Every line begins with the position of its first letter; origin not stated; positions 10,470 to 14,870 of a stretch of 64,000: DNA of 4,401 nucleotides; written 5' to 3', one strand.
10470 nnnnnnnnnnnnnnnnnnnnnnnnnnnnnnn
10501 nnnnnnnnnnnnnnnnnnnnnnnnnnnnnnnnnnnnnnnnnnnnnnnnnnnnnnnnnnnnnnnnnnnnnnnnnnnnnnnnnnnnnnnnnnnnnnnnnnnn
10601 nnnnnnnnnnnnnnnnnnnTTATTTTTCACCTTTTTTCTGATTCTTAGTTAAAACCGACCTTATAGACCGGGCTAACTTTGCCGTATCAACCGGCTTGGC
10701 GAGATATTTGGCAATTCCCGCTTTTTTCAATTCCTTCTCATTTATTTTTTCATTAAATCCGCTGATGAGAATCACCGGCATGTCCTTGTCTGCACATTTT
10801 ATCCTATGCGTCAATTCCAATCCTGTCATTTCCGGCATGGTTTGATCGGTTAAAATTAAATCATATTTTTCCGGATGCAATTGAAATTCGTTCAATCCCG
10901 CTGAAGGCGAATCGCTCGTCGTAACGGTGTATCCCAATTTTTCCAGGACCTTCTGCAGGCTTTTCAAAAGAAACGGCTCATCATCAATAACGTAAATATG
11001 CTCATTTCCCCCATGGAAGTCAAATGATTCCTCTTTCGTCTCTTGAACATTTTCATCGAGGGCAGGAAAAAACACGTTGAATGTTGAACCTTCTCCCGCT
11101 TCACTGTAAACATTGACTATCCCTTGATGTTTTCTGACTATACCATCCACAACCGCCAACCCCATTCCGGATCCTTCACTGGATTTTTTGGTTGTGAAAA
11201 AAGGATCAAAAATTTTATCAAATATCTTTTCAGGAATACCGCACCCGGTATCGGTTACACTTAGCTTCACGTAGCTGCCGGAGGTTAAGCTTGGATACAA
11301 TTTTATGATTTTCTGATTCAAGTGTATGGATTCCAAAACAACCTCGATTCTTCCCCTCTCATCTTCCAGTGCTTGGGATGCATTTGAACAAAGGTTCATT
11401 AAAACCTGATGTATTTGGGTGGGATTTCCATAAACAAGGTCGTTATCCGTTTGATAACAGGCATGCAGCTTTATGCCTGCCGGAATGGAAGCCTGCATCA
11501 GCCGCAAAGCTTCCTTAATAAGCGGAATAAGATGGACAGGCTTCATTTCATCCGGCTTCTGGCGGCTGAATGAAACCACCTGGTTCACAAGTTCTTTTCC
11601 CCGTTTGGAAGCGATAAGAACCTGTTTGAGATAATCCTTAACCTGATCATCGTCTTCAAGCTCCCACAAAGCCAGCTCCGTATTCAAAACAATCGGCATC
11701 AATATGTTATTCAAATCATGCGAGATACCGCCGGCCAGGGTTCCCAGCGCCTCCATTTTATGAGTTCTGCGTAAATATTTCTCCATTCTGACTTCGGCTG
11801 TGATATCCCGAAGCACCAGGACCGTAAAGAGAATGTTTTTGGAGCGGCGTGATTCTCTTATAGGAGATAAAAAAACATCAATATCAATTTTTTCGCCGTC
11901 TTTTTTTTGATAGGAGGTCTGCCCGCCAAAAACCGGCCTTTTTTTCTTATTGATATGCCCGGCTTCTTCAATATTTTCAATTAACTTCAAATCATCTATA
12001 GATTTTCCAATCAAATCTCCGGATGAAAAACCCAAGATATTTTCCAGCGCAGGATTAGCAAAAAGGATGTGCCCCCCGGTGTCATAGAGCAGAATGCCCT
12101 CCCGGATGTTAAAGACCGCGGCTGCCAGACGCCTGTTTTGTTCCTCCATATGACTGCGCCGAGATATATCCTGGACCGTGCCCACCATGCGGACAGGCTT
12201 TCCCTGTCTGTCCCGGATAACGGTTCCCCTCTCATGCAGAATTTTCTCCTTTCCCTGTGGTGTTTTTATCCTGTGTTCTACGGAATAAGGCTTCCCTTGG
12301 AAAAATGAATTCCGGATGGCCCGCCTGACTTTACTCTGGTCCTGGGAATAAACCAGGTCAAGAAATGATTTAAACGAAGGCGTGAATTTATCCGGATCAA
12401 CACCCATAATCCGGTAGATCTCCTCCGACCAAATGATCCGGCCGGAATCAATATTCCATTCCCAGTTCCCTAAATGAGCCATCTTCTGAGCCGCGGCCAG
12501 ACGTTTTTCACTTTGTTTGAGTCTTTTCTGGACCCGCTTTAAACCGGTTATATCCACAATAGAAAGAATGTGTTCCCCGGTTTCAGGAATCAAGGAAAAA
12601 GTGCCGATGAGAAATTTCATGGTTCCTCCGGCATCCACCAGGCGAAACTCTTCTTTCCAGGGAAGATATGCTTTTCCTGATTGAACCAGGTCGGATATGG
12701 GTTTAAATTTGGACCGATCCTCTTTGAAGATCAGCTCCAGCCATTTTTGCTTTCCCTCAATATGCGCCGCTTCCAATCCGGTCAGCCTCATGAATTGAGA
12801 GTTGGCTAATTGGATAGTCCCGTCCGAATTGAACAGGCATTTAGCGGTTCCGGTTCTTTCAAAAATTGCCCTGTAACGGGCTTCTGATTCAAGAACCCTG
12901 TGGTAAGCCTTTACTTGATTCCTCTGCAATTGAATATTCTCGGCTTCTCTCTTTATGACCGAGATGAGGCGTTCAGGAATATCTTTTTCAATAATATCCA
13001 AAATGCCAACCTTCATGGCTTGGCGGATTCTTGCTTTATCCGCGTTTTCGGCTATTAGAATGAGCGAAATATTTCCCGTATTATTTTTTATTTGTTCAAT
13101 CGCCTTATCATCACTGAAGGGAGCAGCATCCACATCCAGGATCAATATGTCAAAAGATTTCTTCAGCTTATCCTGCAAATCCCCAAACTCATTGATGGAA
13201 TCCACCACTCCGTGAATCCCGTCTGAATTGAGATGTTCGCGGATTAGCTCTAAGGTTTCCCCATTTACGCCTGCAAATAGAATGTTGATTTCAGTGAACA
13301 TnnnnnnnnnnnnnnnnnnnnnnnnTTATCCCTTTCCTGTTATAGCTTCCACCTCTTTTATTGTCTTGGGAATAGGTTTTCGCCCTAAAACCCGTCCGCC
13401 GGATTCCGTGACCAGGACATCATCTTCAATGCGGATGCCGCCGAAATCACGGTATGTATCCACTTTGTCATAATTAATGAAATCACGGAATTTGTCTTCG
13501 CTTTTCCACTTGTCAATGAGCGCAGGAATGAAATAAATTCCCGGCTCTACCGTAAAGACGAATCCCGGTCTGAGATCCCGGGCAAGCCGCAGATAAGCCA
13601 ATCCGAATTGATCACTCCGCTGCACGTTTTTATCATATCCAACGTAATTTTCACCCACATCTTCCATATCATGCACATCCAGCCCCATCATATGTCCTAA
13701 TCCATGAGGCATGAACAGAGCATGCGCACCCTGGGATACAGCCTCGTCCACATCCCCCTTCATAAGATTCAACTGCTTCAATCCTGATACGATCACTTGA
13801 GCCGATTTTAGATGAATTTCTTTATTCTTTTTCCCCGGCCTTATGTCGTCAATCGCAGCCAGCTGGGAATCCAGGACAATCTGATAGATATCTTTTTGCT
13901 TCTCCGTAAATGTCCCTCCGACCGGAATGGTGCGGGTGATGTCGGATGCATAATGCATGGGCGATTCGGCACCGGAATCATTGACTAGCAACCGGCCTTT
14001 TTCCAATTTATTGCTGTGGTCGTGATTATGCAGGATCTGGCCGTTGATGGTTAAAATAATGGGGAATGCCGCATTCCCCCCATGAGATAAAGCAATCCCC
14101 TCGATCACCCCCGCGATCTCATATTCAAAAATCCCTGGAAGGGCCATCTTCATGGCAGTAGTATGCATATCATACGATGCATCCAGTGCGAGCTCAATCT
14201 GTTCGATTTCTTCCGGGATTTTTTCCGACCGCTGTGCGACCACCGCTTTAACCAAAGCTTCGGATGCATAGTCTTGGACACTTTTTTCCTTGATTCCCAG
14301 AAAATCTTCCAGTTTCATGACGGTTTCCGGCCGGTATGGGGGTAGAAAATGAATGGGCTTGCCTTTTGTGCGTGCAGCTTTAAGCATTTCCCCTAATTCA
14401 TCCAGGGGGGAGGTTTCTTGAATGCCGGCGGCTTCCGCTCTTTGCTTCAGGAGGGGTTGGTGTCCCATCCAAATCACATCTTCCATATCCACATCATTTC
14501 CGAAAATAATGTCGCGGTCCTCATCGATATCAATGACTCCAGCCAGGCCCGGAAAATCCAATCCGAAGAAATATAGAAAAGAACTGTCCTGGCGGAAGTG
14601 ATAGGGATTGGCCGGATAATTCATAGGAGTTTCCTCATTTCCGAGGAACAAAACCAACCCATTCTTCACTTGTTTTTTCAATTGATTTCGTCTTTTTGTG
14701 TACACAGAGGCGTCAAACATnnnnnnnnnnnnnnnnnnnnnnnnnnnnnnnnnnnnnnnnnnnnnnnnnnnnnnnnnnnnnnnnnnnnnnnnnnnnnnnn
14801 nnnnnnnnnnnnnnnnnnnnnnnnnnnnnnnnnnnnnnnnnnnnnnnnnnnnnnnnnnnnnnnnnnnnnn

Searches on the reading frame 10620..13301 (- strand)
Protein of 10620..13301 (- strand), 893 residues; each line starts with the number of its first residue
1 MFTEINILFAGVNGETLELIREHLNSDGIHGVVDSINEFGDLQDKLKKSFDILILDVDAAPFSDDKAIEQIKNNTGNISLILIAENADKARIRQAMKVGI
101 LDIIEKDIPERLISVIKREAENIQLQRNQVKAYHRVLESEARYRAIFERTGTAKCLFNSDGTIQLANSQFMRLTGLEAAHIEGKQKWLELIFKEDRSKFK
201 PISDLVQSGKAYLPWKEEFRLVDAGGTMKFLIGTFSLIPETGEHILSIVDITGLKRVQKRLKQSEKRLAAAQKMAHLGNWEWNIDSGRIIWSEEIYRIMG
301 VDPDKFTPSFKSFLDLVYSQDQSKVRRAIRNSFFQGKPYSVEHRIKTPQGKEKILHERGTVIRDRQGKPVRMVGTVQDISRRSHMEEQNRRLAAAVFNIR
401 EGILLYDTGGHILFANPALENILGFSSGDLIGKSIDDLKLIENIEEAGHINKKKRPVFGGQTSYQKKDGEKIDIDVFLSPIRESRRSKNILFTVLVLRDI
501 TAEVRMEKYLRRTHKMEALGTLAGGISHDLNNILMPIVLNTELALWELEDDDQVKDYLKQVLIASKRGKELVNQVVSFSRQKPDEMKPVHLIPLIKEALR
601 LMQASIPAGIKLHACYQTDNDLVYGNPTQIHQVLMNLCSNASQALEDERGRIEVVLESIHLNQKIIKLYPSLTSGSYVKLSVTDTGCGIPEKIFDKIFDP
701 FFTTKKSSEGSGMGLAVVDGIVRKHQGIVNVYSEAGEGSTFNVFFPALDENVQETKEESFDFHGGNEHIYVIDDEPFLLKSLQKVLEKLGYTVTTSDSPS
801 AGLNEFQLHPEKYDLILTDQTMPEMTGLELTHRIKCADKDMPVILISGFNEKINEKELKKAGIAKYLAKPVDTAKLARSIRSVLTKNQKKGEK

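Call 60: search_protein_families(library=pfam, proteins=[window:10620-13301:-], max_evalue=0.00001)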
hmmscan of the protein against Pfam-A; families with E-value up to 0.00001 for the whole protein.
window:10620-13301:- (893 aa): 8 families
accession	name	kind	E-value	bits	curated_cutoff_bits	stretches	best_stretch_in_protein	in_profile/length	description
PF08447.18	PAS_3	-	5.4e-34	116.8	25.6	1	289-376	2-89/89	PAS fold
PF00072.30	Response_reg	-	1.3e-32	112.7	30.2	2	769-880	1-110/111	Response regulator receiver domain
PF13426.13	PAS_9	-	6.6e-29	100.7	27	2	401-502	2-103/103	PAS domain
PF02518.31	HATPase_c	-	8.8e-23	81.3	26.4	1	625-747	1-109/111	Histidine kinase-, DNA gyrase B-, and HSP90-like ATPase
PF00989.32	PAS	-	4.2e-20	72.3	22.6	1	391-499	2-112/113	PAS fold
PF08448.16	PAS_4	-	1.2e-12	48.5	23.1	0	398-504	3-109/110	PAS fold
PF13188.13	PAS_8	-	2.8e-11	43.3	21.8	0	391-441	2-53/65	PAS domain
PF00512.31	HisKA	-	5.7e-09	36.3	26.9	1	519-581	2-63/66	His Kinase A (phospho-acceptor) domain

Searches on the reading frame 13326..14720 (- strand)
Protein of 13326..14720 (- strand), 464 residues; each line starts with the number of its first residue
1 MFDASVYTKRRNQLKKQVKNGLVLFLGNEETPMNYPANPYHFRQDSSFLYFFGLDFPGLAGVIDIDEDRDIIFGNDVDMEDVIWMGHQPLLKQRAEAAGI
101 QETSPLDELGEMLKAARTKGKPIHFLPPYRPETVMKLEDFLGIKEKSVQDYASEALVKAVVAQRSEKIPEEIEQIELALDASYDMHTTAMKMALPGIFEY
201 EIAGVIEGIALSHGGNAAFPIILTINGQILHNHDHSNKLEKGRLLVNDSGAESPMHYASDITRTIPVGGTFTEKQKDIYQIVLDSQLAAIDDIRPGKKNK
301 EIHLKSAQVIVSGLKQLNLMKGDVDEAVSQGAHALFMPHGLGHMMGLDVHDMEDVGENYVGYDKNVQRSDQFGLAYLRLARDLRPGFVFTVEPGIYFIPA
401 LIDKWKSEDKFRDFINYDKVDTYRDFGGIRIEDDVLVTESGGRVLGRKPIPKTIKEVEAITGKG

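Call 77: search_protein_families(library=pfam, proteins=[window:13326-14720:-], max_evalue=0.0001)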
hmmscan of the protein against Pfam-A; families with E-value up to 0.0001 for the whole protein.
window:13326-14720:- (464 aa): 2 families
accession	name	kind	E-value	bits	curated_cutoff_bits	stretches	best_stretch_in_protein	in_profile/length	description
PF00557.29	Peptidase_M24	-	4.8e-47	160.9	23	1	174-439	2-208/208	Metallopeptidase family M24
PF05195.22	AMP_N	-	8.5e-28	96.9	24.6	1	7-118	1-115/121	Aminopeptidase P, N-terminal domain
